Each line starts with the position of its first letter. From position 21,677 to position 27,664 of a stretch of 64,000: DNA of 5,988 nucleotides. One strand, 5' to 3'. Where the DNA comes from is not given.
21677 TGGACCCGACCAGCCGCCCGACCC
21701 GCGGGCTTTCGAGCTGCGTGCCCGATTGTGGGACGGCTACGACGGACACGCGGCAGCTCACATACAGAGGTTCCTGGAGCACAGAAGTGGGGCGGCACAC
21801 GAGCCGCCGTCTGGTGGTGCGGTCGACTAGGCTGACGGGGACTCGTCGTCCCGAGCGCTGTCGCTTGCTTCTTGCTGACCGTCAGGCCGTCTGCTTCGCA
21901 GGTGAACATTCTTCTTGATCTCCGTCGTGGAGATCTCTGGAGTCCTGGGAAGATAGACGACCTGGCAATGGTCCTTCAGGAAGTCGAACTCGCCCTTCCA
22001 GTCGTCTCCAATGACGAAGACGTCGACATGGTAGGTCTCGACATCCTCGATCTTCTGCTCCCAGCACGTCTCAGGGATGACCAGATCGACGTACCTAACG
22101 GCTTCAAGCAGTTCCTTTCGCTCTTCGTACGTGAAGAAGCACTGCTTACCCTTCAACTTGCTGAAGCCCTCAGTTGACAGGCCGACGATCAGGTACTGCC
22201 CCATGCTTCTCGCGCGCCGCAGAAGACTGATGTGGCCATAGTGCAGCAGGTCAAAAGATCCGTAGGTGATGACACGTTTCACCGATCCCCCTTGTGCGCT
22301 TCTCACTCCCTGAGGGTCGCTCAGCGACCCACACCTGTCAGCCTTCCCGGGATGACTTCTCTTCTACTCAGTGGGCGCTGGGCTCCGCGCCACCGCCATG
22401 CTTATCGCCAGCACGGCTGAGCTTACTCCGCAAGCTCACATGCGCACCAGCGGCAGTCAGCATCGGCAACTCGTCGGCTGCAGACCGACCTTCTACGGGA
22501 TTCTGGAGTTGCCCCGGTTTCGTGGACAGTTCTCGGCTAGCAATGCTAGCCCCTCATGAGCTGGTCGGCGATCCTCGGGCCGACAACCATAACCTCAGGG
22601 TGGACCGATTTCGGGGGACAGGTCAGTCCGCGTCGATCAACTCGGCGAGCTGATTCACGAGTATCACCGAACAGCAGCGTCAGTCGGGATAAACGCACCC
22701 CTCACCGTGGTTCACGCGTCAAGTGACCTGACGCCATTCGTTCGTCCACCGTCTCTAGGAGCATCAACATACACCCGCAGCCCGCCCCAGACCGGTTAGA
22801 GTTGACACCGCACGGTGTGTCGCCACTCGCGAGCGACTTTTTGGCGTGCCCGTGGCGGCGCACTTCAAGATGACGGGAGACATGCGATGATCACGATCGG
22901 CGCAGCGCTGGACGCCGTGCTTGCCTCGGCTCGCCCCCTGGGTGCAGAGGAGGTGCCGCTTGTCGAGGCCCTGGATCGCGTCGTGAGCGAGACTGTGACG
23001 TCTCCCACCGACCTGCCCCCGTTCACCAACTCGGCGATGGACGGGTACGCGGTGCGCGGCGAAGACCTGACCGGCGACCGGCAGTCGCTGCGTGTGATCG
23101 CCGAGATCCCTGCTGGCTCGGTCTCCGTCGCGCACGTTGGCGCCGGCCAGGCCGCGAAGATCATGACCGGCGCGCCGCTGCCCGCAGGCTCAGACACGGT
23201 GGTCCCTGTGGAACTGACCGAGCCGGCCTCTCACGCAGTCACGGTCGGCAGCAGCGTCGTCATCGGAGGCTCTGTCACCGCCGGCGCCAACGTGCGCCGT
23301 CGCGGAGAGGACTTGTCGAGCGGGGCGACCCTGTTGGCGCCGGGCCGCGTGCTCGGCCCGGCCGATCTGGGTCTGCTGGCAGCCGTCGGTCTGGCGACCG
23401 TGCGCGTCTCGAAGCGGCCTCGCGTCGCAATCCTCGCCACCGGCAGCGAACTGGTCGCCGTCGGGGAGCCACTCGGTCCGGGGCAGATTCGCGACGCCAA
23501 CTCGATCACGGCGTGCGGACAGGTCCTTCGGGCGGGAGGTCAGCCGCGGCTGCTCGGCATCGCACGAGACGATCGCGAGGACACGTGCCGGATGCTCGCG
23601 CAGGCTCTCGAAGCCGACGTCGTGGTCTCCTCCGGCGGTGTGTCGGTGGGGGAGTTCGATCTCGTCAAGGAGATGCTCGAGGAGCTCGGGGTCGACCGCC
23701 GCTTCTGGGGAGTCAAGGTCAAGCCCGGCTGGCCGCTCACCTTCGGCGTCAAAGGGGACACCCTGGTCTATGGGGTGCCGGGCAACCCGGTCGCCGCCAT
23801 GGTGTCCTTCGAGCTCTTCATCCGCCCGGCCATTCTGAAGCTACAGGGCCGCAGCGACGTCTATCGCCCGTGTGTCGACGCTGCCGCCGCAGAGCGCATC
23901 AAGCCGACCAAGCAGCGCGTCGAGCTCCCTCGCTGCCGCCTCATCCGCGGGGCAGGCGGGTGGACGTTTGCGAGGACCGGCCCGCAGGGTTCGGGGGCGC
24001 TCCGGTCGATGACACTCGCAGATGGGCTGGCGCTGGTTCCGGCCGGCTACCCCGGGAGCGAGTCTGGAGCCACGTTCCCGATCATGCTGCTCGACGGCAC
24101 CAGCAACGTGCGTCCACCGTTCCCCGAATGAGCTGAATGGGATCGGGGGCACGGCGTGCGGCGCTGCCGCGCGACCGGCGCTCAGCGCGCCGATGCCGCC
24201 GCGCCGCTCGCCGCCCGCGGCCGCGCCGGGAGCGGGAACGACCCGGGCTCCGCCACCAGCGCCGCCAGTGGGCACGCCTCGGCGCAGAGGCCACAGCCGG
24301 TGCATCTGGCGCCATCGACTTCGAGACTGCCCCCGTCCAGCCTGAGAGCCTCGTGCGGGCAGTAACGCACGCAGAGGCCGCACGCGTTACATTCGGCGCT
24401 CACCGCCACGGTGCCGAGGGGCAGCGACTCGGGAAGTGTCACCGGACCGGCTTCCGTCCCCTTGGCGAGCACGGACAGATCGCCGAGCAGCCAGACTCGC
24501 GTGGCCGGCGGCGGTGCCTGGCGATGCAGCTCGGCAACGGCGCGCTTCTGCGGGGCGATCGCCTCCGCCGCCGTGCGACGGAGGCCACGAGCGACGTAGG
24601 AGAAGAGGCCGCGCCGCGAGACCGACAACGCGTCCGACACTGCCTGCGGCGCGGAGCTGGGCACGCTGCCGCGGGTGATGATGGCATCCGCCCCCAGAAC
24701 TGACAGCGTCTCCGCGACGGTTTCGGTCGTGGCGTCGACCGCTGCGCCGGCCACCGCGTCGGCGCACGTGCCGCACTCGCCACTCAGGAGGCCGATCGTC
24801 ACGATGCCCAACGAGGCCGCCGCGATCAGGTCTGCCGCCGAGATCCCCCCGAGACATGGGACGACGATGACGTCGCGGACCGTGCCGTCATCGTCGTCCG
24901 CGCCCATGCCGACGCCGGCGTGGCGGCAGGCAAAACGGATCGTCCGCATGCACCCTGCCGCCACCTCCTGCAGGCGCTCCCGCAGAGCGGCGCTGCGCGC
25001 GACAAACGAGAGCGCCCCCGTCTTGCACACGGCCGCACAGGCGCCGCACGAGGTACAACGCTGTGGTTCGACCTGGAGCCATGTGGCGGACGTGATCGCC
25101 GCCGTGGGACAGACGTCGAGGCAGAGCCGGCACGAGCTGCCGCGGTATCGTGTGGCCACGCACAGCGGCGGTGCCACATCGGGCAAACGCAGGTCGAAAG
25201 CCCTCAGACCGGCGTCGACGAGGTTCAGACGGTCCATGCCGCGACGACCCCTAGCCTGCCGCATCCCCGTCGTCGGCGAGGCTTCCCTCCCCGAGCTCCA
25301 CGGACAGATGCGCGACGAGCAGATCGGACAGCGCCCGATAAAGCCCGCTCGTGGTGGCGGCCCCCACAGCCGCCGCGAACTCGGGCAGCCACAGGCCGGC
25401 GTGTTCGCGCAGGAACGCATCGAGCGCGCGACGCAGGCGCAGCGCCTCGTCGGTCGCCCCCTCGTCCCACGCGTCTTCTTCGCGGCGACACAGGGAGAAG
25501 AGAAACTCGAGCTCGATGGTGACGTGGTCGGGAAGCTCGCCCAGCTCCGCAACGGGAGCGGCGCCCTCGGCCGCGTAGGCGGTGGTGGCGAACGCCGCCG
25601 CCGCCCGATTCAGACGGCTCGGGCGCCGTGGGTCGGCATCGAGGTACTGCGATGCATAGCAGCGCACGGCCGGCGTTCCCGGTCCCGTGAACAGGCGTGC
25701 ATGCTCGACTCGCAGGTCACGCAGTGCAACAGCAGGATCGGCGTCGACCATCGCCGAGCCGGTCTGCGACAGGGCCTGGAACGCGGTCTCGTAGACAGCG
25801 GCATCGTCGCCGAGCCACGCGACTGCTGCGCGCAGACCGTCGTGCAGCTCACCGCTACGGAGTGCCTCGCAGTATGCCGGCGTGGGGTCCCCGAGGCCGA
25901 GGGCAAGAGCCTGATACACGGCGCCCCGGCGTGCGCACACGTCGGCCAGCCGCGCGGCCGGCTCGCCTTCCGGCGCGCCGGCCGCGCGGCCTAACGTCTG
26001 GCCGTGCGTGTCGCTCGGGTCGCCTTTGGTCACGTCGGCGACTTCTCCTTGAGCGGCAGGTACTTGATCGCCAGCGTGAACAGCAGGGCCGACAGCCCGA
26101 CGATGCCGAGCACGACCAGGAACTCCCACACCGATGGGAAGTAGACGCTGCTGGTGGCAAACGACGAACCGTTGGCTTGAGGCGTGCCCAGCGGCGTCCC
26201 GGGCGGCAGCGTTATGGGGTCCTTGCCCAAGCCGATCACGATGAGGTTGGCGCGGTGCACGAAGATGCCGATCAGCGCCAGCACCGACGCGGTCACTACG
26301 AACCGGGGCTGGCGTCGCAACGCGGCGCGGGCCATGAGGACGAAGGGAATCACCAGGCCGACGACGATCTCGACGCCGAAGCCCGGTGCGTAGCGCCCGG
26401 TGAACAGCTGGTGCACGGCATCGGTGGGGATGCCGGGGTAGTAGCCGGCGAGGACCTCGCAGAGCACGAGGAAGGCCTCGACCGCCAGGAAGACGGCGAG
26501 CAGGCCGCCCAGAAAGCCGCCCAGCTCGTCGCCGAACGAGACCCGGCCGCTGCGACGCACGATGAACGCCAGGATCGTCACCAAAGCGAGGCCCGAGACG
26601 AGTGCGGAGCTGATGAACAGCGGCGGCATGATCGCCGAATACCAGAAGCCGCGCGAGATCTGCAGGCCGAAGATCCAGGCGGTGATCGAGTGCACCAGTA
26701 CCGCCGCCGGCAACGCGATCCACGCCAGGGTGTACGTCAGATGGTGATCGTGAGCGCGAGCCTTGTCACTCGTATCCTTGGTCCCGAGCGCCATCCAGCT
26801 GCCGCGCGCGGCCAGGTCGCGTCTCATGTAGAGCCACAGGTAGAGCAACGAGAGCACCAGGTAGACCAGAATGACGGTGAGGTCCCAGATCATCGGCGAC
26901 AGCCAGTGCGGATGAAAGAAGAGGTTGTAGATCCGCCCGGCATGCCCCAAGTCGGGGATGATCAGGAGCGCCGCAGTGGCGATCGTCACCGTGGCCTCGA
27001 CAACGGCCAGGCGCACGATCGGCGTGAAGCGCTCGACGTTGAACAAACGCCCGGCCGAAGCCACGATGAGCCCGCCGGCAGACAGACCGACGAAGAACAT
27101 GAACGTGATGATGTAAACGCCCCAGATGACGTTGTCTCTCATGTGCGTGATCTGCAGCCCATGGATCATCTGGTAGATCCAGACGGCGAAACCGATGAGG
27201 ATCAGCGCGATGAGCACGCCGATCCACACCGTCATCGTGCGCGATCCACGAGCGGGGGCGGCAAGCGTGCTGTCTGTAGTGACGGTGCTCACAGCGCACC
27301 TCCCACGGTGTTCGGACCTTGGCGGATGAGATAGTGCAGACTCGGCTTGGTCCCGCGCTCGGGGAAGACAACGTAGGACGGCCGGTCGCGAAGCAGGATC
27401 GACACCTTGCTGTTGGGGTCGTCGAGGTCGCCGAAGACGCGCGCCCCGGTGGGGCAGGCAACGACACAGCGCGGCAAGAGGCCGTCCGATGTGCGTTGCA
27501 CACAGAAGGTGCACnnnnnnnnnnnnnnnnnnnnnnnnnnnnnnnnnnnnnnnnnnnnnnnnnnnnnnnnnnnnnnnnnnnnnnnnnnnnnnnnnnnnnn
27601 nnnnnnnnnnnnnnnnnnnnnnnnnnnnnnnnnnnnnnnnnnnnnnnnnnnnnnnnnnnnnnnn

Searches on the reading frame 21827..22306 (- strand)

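Call 76: search_protein_families(library=pfam, proteins=[window:21827-22306:-], max_evalue=0.000001)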
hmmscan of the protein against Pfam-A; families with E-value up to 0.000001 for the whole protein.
window:21827-22306:- (159 aa): 1 family
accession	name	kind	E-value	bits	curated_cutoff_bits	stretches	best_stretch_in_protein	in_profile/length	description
PF01467.32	CTP_transf_like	-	1.5e-24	87.2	21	1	13-132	1-132/133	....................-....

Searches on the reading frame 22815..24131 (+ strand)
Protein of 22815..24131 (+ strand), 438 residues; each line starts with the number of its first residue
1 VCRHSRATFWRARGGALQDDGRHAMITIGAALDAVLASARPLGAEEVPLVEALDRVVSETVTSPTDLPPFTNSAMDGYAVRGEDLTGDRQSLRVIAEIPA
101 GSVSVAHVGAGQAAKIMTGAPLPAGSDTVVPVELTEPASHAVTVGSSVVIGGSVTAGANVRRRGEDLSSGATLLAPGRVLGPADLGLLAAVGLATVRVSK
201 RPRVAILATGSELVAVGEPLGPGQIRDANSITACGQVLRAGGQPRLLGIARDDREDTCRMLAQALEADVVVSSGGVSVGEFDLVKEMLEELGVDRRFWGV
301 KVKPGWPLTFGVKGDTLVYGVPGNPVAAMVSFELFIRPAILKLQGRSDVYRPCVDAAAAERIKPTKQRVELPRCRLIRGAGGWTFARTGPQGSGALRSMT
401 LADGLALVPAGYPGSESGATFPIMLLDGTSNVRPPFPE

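Call 7: search_protein_families(library=pfam, proteins=[window:22815-24131:+])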
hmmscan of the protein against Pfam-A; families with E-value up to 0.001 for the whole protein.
window:22815-24131:+ (438 aa): 3 families
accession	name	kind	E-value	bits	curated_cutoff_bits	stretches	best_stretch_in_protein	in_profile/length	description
PF03453.22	MoeA_N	-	6.8e-45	153.1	30.8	1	27-192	2-160/160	MoeA N-terminal region (domain I and II)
PF00994.29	MoCF_biosynth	-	6.1e-27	94.5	26.6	1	205-341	1-143/144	Probable molybdopterin binding domain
PF03454.20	MoeA_C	-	3.4e-12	46.8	22.1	1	356-426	2-72/72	MoeA C-terminal region (domain IV)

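Call 80: search_protein_families(library=ncbifam, proteins=[window:22815-24131:+], max_evalue=1e-10)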
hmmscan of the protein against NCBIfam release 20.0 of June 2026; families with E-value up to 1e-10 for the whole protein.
window:22815-24131:+ (438 aa): 7 families
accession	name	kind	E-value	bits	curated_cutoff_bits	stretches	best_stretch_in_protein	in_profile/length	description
NF007960.1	PRK10680.1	equivalog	9.2e-106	354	440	1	28-424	3-399/401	molybdopterin molybdotransferase MoeA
NF045515.2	Glp_gephyrin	equivalog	9.9e-100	334.1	475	1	29-426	4-403/403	molybdotransferase-like divisome protein Glp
NF011068.0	PRK14498.1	equivalog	1.5e-97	327.3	534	1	26-427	10-411/647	molybdopterin biosynthesis protein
NF011060.0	PRK14491.1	equivalog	3.9e-97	326.1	532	1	21-409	195-577/598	bifunctional molybdopterin-guanine dinucleotide biosynthesis adaptor protein MobB/molybdopterin molybdotransferase MoeA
NF050098.1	MoeA_actino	exception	1.1e-93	314.1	560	1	40-424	15-398/400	molybdopterin molybdotransferase MoeA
NF011067.0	PRK14497.1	equivalog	5.6e-54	183.6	536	1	43-404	29-383/546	putative molybdopterin biosynthesis protein MoeA/unknown domain fusion protein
TIGR00177.1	molyb_syn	domain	6.1e-28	97.6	85.35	1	202-338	2-148/148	molybdenum cofactor synthesis domain-containing protein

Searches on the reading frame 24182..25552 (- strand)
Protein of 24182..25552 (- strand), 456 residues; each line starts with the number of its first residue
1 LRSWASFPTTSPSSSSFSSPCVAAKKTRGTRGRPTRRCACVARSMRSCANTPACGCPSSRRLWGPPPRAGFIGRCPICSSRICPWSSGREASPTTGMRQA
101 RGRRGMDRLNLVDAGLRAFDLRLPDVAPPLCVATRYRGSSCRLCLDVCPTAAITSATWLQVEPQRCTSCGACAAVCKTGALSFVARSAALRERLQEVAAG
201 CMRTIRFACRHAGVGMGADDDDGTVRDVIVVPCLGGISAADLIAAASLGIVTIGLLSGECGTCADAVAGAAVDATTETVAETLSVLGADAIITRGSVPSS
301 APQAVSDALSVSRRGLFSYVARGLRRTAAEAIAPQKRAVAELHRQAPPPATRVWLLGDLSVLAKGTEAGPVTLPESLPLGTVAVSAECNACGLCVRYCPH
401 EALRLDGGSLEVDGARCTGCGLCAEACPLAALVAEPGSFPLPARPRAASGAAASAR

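Call 7: search_protein_families(library=pfam, proteins=[window:24182-25552:-])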
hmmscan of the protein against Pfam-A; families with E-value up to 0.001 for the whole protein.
window:24182-25552:- (456 aa): 11 families
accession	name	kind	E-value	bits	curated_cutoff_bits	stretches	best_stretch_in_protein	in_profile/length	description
PF00037.32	Fer4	-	1.2e-20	72.8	21.1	3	411-432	2-23/24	4Fe-4S binding domain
PF12837.12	Fer4_6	-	1.3e-13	50.6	25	2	160-181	3-24/24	4Fe-4S binding domain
PF13484.11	Fer4_16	-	3.3e-13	50.6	30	0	416-435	1-20/66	4Fe-4S double cluster binding domain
PF12838.12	Fer4_7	-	5.9e-13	49.5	27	2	388-429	2-50/52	4Fe-4S dicluster domain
PF13237.11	Fer4_10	-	3.3e-09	37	25.5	2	385-428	6-53/53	4Fe-4S dicluster domain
PF13187.11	Fer4_9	-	2e-08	34.5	27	1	387-429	1-49/52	4Fe-4S dicluster domain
PF12797.12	Fer4_2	-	4.6e-08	32.9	24.5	1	412-428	5-21/22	4Fe-4S binding domain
PF25160.1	LdpA_Fe-S-bd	-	8.5e-08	32.3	27.6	1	142-181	7-43/49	LdpA Fe-S cluster-binding domain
PF14697.11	Fer4_21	-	2.7e-07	31.1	35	1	386-429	6-53/59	4Fe-4S dicluster domain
PF13183.11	Fer4_8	-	0.00011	23.1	27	0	416-434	4-22/68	4Fe-4S dicluster domain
PF12800.12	Fer4_4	-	0.00044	20.8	24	0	416-428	3-15/17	4Fe-4S binding domain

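Call 80: search_protein_families(library=ncbifam, proteins=[window:24182-25552:-], max_evalue=1e-10)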
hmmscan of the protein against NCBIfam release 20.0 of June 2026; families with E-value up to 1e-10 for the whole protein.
window:24182-25552:- (456 aa): 14 families
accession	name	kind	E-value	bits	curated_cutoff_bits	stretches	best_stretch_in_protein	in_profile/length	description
TIGR02179.1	PorD_KorD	subfamily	1.3e-15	57.3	60.05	0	384-433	23-73/78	2-oxoacid:acceptor oxidoreductase, delta subunit, pyruvate/2-ketoisovalerate family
NF058577.1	FdxA_fam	equivalog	5.7e-15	55.2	65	0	384-431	5-52/52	4Fe-4S ferredoxin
NF038196.1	ferrodoxin_EFR1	subfamily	6.7e-15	55.8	75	0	382-432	180-229/242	EFR1 family ferrodoxin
TIGR02700.1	flavo_MJ0208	hypoth_equivalog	2.9e-14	52.9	251.35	0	386-432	148-194/234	dihydromethanopterin reductase (acceptor)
NF040770.1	hetero_SS_HdrA2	exception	1.2e-13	50.1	1100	0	382-433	573-624/777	CoB-CoM heterodisulfide reductase HdrA2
TIGR00402.1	napF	equivalog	1.5e-12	47.7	102.2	0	385-432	34-84/149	ferredoxin-type protein NapF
NF043069.1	T4HPD_activ_SAM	equivalog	2.4e-12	46.8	425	0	385-431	50-96/299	trans-4-hydroxy-L-proline dehydratase activase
TIGR04105.1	FeFe_hydrog_B1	subfamily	7.3e-12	44.7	450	0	381-433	106-160/462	monomeric [FeFe] hydrogenase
NF040864.1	HgcB_ferredoxin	equivalog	1.7e-11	43.8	99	0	386-437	14-66/93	mercury methylation ferredoxin HgcB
NF040684.1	PorD_Arch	equivalog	1.8e-11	44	120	0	386-432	32-79/85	pyruvate synthase subunit PorD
NF041891.1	hdrA_Methbact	equivalog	2.3e-11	42.7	1300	0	384-432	570-618/762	ferredoxin:CoB-CoM heterodisulfide reductase subunit HdrA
TIGR04041.1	activase_YjjW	hypoth_equivalog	5.6e-11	42.4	250.2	0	386-430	41-85/276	YjjW family glycine radical enzyme activase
NF045874.1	Vhu_polyferre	exception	6.3e-11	41.6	600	0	380-433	122-175/381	F420-non-reducing hydrogenase associated-polyferredoxin VhuB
NF005506.0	PRK07118.1-5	equivalog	6.8e-11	42.1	388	0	384-434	139-189/279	Fe-S cluster domain-containing protein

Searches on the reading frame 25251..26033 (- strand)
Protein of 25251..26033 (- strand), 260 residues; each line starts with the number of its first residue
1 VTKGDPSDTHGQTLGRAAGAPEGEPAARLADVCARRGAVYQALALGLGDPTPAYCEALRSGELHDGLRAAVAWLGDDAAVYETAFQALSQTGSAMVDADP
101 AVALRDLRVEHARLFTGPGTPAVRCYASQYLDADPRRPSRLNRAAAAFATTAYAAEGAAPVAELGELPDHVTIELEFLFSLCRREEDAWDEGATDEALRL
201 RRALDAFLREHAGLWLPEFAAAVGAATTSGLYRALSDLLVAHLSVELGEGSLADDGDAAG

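Call 80: search_protein_families(library=ncbifam, proteins=[window:25251-26033:-], max_evalue=1e-10)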
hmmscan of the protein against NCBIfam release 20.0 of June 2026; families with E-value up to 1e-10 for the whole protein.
window:25251-26033:- (260 aa): 2 families
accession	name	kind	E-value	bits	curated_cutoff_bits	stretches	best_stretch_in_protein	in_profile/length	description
TIGR03482.1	DMSO_red_II_cha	subfamily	4.2e-15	56.3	152.3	1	36-241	2-183/197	DMSO reductase family type II enzyme chaperone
NF003442.0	PRK04976.1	equivalog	7.7e-11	42.3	132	0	106-246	76-204/211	molecular chaperone TorD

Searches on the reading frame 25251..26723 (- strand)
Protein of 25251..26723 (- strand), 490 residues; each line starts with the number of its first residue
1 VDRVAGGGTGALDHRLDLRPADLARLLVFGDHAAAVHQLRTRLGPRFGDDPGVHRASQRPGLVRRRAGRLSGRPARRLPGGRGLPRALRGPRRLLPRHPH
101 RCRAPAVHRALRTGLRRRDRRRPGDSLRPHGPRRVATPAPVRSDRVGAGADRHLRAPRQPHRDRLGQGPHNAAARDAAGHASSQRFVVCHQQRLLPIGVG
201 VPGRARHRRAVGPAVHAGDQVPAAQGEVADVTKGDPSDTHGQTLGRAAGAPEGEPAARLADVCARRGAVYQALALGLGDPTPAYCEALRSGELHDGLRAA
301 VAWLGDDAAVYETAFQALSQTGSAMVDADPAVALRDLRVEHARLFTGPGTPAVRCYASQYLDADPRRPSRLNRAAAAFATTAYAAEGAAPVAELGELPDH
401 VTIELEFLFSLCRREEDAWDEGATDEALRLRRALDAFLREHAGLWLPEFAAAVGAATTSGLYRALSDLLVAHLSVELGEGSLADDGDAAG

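Call 7: search_protein_families(library=pfam, proteins=[window:25251-26723:-])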
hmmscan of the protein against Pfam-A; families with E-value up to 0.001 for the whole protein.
window:25251-26723:- (490 aa): 1 family
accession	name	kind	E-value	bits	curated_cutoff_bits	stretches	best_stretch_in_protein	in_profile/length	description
PF02613.20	Nitrate_red_del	-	1.4e-20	74.2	22.2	1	325-450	19-135/136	Nitrate reductase delta subunit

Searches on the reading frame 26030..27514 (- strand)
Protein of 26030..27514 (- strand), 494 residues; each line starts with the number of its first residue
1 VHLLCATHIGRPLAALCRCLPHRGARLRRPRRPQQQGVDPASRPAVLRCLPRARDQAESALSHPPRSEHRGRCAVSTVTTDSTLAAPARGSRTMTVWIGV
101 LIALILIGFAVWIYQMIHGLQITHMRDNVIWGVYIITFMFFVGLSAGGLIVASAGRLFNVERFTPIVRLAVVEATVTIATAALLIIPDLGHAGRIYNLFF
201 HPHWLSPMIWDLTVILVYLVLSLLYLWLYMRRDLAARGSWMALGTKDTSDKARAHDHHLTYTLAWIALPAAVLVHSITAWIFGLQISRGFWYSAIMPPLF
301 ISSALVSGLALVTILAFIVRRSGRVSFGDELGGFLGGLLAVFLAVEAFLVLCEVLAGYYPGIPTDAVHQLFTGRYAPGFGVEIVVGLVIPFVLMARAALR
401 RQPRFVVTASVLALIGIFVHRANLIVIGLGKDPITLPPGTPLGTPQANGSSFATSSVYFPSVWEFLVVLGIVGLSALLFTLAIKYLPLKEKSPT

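Call 7: search_protein_families(library=pfam, proteins=[window:26030-27514:-])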
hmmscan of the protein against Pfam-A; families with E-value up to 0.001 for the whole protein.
window:26030-27514:- (494 aa): 1 family
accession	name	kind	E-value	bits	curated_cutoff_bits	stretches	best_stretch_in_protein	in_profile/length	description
PF03916.19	NrfD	-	1.8e-52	179.4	25.8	1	123-428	3-308/313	Polysulphide reductase, NrfD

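Call 80: search_protein_families(library=ncbifam, proteins=[window:26030-27292:-], max_evalue=1e-10)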
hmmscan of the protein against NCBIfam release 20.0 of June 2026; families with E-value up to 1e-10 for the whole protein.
window:26030-27292:- (420 aa): 4 families
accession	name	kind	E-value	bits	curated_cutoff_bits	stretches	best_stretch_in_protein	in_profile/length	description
NF045798.1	DsrP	equivalog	5.5e-42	144.4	350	2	13-158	5-146/346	sulfate reduction electron transfer complex DsrMKJOP subunit DsrP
NF045714.1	sulf_resp_HmcC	equivalog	1.9e-17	63.6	550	1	28-354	9-326/376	sulfate respiration complex protein HmcC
NF008133.1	PRK10881.1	equivalog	6.9e-14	52.1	450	1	16-414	8-373/377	Ni/Fe-hydrogenase cytochrome b subunit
NF041784.1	mnquin_red_QrcD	equivalog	6.7e-13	48.7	570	1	19-414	17-400/408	menaquinone reductase integral membrane subunit QrcD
